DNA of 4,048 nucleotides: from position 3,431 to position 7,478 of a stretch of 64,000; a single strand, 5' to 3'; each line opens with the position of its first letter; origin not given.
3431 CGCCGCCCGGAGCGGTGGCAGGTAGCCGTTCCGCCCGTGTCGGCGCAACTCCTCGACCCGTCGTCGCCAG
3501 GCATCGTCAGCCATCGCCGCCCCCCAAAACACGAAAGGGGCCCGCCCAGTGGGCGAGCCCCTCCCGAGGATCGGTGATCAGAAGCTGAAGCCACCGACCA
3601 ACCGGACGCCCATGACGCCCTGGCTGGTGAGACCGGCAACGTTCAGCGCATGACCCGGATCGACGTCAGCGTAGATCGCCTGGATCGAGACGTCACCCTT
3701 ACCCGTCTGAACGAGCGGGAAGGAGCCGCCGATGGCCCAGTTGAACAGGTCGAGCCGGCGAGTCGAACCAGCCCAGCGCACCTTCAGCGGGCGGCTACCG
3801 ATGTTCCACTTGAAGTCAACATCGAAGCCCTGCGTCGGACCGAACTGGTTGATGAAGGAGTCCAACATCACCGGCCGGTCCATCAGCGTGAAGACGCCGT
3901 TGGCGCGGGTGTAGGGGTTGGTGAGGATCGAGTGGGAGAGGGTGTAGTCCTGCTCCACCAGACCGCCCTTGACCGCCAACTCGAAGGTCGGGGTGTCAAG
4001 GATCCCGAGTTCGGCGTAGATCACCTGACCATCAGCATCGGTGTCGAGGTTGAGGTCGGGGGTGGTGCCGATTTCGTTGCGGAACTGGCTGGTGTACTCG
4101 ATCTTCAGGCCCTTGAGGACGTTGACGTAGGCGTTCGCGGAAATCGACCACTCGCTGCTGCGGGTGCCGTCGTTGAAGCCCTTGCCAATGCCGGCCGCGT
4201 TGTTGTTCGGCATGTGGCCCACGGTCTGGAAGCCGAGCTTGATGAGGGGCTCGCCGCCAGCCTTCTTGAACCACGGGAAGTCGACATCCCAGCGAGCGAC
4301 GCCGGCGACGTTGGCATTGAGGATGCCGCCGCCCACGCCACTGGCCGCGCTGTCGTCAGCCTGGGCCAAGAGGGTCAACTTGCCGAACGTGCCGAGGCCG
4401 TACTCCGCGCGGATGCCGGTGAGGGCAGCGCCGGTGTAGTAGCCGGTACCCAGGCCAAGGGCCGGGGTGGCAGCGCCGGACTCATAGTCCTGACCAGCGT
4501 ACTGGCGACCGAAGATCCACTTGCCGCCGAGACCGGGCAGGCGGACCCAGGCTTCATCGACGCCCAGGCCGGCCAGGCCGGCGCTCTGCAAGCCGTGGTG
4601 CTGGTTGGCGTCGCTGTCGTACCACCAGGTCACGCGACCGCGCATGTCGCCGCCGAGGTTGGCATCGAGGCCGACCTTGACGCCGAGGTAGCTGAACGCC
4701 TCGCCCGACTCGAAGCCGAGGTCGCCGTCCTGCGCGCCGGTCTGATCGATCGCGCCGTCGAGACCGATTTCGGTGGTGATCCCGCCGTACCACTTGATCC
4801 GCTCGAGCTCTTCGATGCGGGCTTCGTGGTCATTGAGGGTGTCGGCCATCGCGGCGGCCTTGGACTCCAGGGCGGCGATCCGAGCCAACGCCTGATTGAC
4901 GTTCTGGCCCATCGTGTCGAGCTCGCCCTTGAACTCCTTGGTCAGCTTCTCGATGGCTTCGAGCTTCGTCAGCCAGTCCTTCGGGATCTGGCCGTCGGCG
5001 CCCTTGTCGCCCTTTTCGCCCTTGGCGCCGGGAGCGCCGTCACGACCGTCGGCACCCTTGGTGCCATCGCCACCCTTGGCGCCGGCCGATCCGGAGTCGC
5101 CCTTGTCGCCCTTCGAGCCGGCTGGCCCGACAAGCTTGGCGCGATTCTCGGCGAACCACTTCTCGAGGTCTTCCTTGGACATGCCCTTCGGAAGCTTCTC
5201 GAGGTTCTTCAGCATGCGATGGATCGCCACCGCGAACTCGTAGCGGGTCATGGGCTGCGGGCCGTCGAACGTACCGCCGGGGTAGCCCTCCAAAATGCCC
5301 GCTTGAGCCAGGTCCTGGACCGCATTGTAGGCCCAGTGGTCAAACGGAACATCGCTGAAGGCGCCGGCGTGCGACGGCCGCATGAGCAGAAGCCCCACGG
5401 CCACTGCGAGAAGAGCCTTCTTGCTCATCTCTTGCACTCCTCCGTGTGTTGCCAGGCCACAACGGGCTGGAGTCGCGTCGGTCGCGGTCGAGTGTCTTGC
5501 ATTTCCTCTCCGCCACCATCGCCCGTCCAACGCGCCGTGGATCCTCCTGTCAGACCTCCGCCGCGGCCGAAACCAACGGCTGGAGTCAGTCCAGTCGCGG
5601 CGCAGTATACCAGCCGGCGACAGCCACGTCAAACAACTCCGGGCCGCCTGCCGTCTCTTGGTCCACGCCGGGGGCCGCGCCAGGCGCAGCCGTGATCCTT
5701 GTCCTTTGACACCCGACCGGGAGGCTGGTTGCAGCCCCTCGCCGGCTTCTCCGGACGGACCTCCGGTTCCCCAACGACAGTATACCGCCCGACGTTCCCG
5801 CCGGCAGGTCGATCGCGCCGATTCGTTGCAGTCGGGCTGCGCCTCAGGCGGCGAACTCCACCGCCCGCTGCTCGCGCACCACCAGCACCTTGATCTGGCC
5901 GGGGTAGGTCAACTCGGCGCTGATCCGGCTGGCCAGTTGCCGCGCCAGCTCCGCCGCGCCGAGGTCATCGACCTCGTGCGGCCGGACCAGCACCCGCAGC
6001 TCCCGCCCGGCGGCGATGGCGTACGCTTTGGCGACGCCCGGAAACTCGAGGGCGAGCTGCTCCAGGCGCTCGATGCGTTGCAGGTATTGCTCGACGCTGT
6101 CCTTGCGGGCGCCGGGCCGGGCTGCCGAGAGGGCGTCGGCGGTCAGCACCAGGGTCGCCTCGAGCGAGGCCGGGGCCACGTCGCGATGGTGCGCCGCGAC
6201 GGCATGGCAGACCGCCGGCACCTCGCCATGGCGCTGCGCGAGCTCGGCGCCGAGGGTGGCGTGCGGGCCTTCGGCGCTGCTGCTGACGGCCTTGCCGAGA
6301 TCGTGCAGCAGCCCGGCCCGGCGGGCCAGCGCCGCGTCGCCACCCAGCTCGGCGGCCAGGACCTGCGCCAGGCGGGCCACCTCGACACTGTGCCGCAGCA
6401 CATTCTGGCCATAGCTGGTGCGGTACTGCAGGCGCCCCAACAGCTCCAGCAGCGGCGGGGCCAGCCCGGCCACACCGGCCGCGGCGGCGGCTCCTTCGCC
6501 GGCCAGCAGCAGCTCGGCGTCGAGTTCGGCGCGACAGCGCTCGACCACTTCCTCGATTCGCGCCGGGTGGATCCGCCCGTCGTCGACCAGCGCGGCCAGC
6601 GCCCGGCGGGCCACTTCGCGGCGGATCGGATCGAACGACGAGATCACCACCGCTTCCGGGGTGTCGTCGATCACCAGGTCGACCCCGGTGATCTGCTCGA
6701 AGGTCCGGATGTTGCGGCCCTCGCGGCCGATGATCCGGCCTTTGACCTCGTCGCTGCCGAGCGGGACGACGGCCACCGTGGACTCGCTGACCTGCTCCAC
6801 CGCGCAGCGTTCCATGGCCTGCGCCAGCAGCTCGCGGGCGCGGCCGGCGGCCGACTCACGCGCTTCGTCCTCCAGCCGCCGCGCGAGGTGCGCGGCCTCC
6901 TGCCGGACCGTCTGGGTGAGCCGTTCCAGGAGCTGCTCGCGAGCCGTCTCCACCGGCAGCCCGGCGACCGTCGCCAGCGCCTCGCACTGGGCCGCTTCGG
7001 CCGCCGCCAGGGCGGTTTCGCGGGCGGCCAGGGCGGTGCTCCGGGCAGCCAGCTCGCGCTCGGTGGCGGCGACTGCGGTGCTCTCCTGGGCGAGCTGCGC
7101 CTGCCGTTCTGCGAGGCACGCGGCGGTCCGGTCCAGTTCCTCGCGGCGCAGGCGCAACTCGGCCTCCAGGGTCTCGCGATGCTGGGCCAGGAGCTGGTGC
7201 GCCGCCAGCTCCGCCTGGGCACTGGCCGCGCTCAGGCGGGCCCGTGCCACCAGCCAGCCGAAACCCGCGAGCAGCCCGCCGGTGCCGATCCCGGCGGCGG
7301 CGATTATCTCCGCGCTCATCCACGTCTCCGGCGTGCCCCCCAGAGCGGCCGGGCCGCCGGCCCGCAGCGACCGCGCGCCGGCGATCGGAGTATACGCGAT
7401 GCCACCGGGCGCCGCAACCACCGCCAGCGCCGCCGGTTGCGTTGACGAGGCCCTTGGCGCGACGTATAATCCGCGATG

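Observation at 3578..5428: SLH-anchored OmpM-like porin containing a collagen-like (G-X-Y)15 segment between the SLH domain and the coiled-coil/beta-barrel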

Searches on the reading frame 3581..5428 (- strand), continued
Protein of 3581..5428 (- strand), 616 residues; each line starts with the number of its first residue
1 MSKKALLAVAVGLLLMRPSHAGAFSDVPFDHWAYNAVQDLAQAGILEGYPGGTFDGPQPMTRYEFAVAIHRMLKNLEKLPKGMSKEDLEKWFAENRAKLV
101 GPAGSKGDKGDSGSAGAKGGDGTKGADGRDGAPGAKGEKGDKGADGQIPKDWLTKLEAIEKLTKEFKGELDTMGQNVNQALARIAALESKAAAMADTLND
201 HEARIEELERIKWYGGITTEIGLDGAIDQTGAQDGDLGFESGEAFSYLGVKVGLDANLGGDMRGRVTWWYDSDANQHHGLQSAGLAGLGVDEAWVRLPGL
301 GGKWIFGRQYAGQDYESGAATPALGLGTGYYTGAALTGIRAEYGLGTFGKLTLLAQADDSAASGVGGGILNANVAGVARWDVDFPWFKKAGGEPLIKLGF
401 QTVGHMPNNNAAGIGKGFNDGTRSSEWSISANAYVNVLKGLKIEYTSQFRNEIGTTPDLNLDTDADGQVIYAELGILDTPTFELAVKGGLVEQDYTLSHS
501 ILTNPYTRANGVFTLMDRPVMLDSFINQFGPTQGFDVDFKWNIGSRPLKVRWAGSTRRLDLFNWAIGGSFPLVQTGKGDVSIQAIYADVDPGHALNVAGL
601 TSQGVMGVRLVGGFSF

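Call 62: predict_structure(alignment_id=A4)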
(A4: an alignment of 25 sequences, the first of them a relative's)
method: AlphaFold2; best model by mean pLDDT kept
length: 682 residues; sequences in the alignment: 25
mean_pLDDT: 78.1   pTM: 0.62
mean pLDDT of the five models: 78.1, 73.4, 72.9, 71.6, 69.8
residues with pLDDT >= 90: 261; 70-90: 205; 50-70: 135; < 50: 81
segments of 3 or more residues with pLDDT < 50: 12-21, 104-123, 134-144, 164-170, 193-202, 421-431
pLDDT, mean of each block of 10 residues (from residue 1): 56 43 66 79 58 69 83 75 52 61 49 37 55 47 56 67 48 59 67 41 63 84 87 84 74 55 70 91 58 73 92 88 91 75 82 92 96 93 96 95 95 84 45 83 94 89 94 72 83 96 94 95 88 95 94 97 94 77 91 89 96 93 97 96 91 95 88 92 91
secondary structure, 60 per line:
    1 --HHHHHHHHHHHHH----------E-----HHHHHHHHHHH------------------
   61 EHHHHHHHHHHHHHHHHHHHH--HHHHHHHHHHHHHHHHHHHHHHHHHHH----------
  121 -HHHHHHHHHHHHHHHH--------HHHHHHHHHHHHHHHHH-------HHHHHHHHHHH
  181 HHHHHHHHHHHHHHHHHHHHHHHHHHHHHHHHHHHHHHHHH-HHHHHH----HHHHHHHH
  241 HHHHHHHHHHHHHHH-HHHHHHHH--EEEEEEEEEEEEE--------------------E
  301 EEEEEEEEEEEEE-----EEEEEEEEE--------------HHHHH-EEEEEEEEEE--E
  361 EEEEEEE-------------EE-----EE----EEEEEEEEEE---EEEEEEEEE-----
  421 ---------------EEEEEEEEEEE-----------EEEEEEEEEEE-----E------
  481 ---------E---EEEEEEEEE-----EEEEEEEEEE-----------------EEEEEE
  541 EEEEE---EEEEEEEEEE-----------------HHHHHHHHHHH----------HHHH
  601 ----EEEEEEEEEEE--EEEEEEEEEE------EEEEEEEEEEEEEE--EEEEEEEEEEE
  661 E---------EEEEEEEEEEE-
elements in order (helices of 4 or more, strands of 3 or more residues): H3-15 H32-42 H62-81 H84-110 H122-137 H146-162 H170-221 H223-228 H233-255 H257-264 E267-279 E300-313 E319-327 H342-346 E348-357 E360-367 E394-403 E407-415 E436-446 E458-468 E494-502 E508-517 E535-545 E549-558 H576-586 H597-600 E605-615 E618-627 E634-647 E650-661 E671-681

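Call 65: list_cluster_members(proteins=[P0009, P0007, P0044, P0061, P0065, P0080, P0097, P0110, P0113, P0057])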
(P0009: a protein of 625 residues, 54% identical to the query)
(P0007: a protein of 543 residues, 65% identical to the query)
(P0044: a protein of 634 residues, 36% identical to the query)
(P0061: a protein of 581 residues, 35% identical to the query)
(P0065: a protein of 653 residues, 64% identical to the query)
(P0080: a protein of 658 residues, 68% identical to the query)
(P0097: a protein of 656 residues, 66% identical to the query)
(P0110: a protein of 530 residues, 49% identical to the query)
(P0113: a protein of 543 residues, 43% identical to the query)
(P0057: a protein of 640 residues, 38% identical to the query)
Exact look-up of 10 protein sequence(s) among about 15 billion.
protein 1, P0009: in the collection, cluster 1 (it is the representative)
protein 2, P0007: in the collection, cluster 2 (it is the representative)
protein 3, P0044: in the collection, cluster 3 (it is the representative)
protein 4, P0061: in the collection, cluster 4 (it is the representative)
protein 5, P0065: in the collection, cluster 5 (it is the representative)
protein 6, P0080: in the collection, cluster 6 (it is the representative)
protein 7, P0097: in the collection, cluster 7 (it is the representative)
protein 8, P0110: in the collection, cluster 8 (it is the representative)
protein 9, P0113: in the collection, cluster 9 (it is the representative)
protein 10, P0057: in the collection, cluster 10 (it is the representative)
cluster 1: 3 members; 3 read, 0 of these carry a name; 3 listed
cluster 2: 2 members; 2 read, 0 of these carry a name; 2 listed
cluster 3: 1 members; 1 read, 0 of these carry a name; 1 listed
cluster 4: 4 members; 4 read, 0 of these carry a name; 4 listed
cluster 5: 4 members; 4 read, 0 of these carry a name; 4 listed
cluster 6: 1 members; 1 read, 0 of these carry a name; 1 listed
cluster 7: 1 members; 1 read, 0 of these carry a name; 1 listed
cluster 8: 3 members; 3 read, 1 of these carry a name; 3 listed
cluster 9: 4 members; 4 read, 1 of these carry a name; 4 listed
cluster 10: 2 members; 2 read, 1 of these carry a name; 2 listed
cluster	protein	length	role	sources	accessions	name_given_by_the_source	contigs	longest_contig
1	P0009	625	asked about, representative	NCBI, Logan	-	-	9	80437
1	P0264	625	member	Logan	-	-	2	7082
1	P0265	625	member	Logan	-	-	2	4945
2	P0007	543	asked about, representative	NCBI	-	-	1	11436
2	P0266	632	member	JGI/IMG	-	-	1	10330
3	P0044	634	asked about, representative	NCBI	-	-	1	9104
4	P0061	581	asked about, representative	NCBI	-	-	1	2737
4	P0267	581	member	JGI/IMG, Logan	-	-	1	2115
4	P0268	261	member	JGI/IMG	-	-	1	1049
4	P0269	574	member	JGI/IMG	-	-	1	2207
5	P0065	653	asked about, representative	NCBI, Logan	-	-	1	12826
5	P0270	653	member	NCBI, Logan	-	-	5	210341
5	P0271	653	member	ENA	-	-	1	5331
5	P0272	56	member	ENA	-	-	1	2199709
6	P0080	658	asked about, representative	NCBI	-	-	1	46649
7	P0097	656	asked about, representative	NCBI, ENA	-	-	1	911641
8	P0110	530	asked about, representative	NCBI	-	-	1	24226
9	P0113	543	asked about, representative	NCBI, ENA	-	-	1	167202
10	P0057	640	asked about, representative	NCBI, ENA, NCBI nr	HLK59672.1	MAG TPA: S-layer homology domain-containing protein [Chthonomonadaceae bacterium] | S-layer homology domain-containing protein [Chthonomonadaceae bacterium]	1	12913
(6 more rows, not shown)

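Call 69: search_protein_families(library=pfam, proteins=[P0036, P0038, P0013, P0015, P0051, P0025], max_evalue=0.001)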
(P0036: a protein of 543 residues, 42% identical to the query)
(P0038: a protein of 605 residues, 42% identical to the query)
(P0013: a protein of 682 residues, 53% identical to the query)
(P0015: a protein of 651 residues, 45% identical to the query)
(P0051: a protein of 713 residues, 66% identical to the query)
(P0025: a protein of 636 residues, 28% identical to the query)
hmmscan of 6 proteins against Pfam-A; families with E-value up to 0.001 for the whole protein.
P0036 (543 aa): 3 families
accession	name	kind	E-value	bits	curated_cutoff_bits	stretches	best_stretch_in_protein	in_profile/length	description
PF01391.23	Collagen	-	5.4e-24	84.2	27.2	3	198-255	1-58/60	Collagen triple helix repeat (20 copies)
PF03895.21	YadA_anchor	-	5.3e-14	52.5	22.7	1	334-388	4-59/60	YadA-like membrane anchor domain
PF00395.25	SLH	-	1.8e-13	50.6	20.8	1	439-481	2-44/44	S-layer homology domain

P0038 (605 aa): 3 families
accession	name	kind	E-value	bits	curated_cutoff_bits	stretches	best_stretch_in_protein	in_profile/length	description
PF01391.23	Collagen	-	4.4e-35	119.7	27.2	4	253-311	1-59/60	Collagen triple helix repeat (20 copies)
PF03895.21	YadA_anchor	-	5.7e-14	52.4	22.7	1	396-450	4-59/60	YadA-like membrane anchor domain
PF00395.25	SLH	-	2.2e-13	50.4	20.8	1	501-543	2-44/44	S-layer homology domain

P0013 (682 aa): 4 families
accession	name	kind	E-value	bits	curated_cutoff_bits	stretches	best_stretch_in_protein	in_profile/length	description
PF00395.25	SLH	-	1.2e-07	32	20.8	1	24-66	2-44/44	S-layer homology domain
PF23991.1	DUF7310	-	7.7e-06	26.7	40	0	208-266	1-58/83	Coiled-coil region of unknown function (DUF7310)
PF04513.17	Baculo_PEP_C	-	1.3e-05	25.7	38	0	185-263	34-110/140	Baculovirus polyhedron envelope protein, PEP, C terminus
PF10779.14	XhlA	-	0.00073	20.1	34.7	0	197-245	5-53/67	Haemolysin XhlA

P0015 (651 aa): 3 families
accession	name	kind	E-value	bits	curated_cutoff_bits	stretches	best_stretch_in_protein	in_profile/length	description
PF00395.25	SLH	-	1.8e-07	31.5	20.8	1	24-66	2-44/44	S-layer homology domain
PF23991.1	DUF7310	-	2.5e-06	28.3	40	0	160-233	4-70/83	Coiled-coil region of unknown function (DUF7310)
PF05531.17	NPV_P10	-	0.00024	22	29.8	0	91-137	9-54/75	Nucleopolyhedrovirus P10 protein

P0051 (713 aa): 2 families
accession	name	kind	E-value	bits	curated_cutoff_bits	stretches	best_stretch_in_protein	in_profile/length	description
PF00395.25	SLH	-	1.4e-12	47.8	20.8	1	26-69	1-44/44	S-layer homology domain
PF13801.11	Metal_resist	-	3.2e-05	24.5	29.2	1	87-152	21-84/125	Heavy-metal resistance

P0025 (636 aa): 3 families
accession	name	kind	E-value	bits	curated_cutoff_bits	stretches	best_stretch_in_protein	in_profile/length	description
PF01391.23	Collagen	-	8.3e-14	51.5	27.2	2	135-188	4-57/60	Collagen triple helix repeat (20 copies)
PF00395.25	SLH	-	1.3e-07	31.9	20.8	1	29-72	1-44/44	S-layer homology domain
PF13609.12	Porin_4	-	2.1e-06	28.2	27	0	308-516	52-273/310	Gram-negative porin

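Call 72: find_homologous_proteins(query=P0057, max_evalue=1e-10)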
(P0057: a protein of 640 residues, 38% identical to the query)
Query P0057 (640 aa): 302 proteins with E <= 1e-10 among 8000 candidates; the best 120 are listed.
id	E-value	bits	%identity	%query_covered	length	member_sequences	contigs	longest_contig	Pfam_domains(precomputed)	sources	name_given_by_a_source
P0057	0.0e+0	1455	100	100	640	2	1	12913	PF00395.26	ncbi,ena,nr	ncbi:MAG TPA: S-layer homology domain-containing protein [Chthonomonadaceae bacterium]|nr:S-layer ho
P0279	0.0e+0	1056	73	99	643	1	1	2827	PF00395.26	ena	-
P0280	1.9e-250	851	60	100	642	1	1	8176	PF00395.26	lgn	-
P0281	1.9e-238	811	61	100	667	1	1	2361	PF00395.26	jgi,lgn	jgi:hypothetical protein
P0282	3.4e-238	811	60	100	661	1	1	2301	PF00395.26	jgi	jgi:hypothetical protein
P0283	1.6e-237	808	57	100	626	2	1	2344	PF00395.26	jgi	jgi:hypothetical protein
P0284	4.4e-235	800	57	100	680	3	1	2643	PF00395.26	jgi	-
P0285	8.7e-234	796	60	100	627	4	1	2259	PF00395.26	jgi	-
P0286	5.8e-233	793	58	100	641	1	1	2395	PF00395.26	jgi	-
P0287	9.6e-233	793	59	100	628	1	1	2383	PF00395.26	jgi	jgi:hypothetical protein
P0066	1.2e-231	789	59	100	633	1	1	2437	PF00395.26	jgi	jgi:hypothetical protein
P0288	1.7e-230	785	57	100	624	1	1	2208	PF00395.26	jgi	-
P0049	1.3e-228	779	59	100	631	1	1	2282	PF00395.26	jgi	-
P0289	8.2e-227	773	58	100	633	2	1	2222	PF00395.26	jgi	-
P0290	5.3e-226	770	56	100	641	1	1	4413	PF00395.26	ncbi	-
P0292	3.8e-224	764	58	100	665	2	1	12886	PF01391.24,PF00395.26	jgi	-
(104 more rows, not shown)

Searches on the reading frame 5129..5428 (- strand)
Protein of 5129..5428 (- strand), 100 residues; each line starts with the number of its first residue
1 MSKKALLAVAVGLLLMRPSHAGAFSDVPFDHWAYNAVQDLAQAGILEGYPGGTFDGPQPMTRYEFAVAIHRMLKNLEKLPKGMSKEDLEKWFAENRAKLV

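Call 64: search_solved_structures(query=window:5129-5428:-, max_evalue=0.00001, show_alignments=3)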
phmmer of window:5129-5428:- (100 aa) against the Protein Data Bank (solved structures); distinct sequences matched with E-value up to 0.00001: 6.
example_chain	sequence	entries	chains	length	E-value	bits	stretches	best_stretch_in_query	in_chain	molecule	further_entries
8bz2_A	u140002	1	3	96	4.5e-14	55.6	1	21-78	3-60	S-layer homology domain-containing protein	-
8bys_A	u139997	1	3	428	9e-14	54.6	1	11-78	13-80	S-layer homology domain-containing protein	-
8bym_A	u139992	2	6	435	3.7e-13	52.6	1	21-78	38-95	S-layer homology domain-containing protein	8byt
7zgx_A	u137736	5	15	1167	4.5e-13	52.4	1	20-89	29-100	S-layer protein SlpA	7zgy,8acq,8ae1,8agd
6bt4_A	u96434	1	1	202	1.9e-06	31.1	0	20-81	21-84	S-layer protein sap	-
3pyw_A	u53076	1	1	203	4.1e-06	30.1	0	23-74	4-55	S-layer protein sap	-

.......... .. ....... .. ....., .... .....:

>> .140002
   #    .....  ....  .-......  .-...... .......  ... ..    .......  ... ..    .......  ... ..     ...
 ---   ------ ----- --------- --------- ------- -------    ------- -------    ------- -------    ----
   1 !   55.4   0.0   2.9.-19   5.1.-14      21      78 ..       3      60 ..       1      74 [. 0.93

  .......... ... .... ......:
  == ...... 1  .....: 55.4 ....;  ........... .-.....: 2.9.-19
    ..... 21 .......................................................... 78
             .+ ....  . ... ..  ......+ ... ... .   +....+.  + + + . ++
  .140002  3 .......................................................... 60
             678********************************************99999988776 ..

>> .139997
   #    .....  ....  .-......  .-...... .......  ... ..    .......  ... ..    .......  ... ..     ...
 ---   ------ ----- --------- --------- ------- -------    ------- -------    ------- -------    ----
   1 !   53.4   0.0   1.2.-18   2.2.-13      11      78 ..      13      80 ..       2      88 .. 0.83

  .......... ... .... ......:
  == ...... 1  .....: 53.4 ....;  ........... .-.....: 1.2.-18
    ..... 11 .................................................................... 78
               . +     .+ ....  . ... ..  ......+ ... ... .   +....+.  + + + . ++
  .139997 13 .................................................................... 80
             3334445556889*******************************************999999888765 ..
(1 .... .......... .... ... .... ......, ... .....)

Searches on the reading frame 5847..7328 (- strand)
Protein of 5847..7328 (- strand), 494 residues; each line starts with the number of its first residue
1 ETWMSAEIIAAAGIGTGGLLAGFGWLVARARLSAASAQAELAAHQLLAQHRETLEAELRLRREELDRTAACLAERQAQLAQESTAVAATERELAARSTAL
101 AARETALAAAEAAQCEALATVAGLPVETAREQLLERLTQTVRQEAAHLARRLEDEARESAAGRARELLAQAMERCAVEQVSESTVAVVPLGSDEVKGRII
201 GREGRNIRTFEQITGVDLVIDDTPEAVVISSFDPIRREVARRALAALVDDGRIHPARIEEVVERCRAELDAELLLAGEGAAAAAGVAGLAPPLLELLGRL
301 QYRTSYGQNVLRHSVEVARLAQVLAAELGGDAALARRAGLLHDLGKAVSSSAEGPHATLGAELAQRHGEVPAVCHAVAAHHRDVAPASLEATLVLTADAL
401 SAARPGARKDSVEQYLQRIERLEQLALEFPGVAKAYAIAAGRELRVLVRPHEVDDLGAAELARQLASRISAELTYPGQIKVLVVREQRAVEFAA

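Call 50: search_protein_families(library=pfam, proteins=[window:5847-7328:-], max_evalue=0.001)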
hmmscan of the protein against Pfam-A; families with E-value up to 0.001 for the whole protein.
window:5847-7328:- (494 aa): 4 families
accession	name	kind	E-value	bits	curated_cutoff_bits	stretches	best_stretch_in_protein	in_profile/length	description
PF01966.28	HD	-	1.5e-18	67.6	22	1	310-402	1-115/116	HD domain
PF12072.13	RNase_Y_N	-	1.3e-16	61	32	1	37-178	52-200/201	RNase Y N-terminal region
PF00013.35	KH_1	-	9.6e-07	28.9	21.5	1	196-244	11-64/66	KH domain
PF08668.18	HDOD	-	3.6e-05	23.8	22.9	1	309-369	94-157/196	HDOD domain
